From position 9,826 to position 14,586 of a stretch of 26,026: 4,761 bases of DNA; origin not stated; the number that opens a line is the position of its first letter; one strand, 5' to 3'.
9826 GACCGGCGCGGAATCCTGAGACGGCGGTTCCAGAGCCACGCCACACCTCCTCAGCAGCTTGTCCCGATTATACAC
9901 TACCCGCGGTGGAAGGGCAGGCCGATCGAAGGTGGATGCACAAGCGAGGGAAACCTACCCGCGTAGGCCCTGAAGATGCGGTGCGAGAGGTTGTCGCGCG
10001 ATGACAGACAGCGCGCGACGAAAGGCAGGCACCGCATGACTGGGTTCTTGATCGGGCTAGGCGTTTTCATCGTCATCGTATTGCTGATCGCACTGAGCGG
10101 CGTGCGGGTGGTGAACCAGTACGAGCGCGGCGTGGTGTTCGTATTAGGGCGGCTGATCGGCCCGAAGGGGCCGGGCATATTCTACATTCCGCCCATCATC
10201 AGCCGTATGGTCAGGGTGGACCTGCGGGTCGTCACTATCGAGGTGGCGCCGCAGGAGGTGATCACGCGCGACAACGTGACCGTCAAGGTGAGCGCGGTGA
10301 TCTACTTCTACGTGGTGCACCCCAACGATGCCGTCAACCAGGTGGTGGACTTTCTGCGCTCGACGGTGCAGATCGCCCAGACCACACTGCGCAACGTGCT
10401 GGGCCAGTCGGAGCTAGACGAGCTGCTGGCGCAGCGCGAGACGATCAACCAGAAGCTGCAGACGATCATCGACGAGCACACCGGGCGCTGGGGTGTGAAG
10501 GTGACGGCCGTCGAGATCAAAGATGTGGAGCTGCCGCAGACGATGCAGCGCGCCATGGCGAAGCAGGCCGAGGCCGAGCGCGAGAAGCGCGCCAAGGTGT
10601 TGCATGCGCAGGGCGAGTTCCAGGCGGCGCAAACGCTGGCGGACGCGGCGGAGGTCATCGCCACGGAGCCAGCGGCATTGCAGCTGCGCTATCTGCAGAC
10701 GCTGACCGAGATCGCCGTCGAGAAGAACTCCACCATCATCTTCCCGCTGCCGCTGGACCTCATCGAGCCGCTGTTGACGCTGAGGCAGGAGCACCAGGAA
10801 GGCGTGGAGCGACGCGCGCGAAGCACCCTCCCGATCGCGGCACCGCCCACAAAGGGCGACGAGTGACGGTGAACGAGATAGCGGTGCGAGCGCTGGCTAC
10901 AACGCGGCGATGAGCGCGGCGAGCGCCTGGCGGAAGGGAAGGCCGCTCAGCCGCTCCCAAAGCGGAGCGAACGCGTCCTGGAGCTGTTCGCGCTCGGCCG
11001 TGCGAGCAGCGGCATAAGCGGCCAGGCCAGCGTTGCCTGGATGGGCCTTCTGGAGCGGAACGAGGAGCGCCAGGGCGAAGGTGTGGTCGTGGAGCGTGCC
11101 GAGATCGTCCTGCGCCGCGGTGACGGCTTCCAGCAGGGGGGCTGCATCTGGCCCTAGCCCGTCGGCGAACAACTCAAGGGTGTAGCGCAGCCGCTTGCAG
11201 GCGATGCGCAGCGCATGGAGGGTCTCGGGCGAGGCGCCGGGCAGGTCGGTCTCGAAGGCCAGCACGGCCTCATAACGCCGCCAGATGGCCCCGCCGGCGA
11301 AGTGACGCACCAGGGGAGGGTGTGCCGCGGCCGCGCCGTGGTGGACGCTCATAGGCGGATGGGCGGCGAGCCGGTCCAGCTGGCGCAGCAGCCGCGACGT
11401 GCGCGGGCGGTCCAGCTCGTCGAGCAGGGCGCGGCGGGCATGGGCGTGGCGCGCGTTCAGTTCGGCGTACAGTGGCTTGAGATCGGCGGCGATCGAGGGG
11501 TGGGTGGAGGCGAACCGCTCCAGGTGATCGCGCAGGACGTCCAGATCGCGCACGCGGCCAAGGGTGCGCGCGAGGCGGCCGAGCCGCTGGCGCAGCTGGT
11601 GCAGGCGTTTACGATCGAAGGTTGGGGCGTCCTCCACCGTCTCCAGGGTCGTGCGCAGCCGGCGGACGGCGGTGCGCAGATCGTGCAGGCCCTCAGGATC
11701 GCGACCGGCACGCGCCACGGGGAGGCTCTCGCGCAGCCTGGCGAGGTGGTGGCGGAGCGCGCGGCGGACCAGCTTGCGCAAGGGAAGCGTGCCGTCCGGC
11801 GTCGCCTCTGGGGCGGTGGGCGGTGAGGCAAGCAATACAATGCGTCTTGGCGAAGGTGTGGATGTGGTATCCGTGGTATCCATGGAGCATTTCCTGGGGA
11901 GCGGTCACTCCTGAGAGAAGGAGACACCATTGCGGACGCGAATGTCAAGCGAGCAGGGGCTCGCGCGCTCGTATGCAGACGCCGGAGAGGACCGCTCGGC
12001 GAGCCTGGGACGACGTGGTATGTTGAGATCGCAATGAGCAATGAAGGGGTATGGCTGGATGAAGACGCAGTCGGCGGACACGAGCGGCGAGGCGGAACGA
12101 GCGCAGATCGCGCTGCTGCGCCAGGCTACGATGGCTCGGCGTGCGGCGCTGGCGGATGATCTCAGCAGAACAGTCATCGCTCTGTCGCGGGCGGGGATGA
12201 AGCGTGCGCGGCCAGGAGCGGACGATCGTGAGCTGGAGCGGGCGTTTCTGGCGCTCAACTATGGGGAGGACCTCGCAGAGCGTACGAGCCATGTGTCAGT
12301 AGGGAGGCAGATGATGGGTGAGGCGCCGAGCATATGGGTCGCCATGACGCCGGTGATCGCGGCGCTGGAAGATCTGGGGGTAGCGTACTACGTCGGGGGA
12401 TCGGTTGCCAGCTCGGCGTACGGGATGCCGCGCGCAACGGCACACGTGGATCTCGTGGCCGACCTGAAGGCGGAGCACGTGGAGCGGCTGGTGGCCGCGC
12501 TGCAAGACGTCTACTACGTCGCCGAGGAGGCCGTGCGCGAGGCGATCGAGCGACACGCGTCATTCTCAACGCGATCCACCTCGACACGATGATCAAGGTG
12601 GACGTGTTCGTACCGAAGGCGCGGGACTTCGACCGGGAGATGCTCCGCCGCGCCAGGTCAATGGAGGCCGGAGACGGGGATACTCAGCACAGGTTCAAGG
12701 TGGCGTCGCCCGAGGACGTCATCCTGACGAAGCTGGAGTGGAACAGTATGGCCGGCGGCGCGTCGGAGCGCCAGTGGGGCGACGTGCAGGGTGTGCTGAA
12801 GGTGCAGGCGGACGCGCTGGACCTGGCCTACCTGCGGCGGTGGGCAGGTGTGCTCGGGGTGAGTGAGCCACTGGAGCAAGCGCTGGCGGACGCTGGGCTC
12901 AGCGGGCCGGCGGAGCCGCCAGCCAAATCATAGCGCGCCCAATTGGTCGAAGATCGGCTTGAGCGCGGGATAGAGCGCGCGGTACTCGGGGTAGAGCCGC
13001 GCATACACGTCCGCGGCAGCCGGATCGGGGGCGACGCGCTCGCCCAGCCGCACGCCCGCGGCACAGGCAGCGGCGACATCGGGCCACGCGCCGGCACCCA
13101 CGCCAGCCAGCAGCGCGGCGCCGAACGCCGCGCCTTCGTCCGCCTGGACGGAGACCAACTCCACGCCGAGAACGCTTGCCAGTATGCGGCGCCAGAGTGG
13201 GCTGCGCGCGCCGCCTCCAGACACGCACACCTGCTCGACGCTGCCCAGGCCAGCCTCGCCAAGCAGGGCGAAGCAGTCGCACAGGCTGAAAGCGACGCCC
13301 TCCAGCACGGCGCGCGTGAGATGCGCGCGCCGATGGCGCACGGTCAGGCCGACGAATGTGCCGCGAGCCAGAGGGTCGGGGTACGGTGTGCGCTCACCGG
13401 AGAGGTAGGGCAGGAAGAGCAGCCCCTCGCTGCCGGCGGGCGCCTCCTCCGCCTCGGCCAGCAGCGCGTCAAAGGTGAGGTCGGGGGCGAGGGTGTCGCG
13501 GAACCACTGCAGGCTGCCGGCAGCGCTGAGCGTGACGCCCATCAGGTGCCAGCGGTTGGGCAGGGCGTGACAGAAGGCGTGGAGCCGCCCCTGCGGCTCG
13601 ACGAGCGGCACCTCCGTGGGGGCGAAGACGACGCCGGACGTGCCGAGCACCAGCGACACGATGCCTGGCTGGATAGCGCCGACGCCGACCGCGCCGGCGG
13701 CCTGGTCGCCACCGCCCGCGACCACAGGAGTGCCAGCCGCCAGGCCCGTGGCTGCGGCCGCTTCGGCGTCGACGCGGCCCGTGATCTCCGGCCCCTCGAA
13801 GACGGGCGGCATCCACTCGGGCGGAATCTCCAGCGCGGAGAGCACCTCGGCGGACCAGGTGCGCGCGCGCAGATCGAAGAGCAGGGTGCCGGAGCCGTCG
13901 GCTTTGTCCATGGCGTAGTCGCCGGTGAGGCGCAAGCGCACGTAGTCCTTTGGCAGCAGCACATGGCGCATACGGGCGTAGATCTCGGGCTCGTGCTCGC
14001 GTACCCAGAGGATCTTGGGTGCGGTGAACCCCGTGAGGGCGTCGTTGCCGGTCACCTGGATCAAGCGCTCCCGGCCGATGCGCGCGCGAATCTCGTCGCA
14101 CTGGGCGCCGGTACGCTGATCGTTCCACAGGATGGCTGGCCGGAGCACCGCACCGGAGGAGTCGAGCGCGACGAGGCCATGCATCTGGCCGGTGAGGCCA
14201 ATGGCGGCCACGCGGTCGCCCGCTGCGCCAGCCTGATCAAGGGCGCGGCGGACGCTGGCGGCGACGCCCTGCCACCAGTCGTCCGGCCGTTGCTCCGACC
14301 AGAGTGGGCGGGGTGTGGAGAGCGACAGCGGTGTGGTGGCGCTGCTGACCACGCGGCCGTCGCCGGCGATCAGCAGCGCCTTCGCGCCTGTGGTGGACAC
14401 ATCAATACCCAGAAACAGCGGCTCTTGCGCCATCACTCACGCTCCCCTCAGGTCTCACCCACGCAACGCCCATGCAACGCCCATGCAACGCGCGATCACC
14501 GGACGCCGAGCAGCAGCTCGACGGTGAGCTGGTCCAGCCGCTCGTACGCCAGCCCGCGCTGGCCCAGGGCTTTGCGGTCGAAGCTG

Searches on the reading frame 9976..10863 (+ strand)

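Call 7: search_protein_families(library=pfam, proteins=[window:9976-10863:+], max_evalue=0.001)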
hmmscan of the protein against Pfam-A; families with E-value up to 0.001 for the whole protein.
window:9976-10863:+ (296 aa): 2 families
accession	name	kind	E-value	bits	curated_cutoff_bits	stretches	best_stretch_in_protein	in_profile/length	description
PF01145.31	Band_7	-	2e-37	129.4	23.6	1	45-214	2-175/176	SPFH domain / Band 7 family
PF13421.11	Band_7_1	-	5.3e-06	26.6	24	1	121-199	131-208/211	SPFH domain-Band 7 family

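Call 81: search_protein_families(library=padloc, proteins=[window:9976-10863:+], max_evalue=0.001)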
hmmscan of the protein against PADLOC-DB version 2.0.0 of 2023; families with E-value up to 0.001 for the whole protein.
window:9976-10863:+ (296 aa): 0 families

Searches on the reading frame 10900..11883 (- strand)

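Call 7: search_protein_families(library=pfam, proteins=[window:10900-11883:-], max_evalue=0.001)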
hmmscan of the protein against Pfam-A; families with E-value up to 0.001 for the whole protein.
window:10900-11883:- (328 aa): 2 families
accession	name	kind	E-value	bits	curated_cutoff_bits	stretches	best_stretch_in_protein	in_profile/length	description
PF05235.19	CHAD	-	6.1e-48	164.2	25.6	1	41-274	1-227/228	CHAD domain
PF14357.11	DUF4404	-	0.00035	21.6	27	0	69-136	1-72/83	Domain of unknown function (DUF4404)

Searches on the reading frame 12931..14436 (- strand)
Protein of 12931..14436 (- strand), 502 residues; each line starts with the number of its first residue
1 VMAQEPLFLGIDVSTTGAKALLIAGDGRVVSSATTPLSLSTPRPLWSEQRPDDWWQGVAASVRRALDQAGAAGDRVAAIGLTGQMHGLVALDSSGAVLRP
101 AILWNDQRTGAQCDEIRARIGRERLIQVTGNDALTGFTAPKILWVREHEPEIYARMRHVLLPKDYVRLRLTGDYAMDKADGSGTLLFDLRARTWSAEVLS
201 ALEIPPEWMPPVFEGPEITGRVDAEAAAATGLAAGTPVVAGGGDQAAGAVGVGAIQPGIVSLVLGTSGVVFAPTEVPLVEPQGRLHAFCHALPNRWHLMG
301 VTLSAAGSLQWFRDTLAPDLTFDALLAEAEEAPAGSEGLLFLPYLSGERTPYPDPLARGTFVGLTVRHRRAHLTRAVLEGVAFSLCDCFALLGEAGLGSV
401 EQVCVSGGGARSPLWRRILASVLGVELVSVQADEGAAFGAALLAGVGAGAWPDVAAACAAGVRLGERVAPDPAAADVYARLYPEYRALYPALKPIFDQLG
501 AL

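Call 8: search_protein_families(library=pfam, proteins=[window:12931-14436:-], max_evalue=0.001)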
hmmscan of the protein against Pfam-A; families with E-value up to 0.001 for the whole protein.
window:12931-14436:- (502 aa): 2 families
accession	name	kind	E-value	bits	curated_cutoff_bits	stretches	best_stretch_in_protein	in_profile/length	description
PF00370.27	FGGY_N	-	2e-70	237.6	28.8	1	8-251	2-245/245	FGGY family of carbohydrate kinases, N-terminal domain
PF02782.22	FGGY_C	-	1.3e-37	130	27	1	261-447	2-197/198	FGGY family of carbohydrate kinases, C-terminal domain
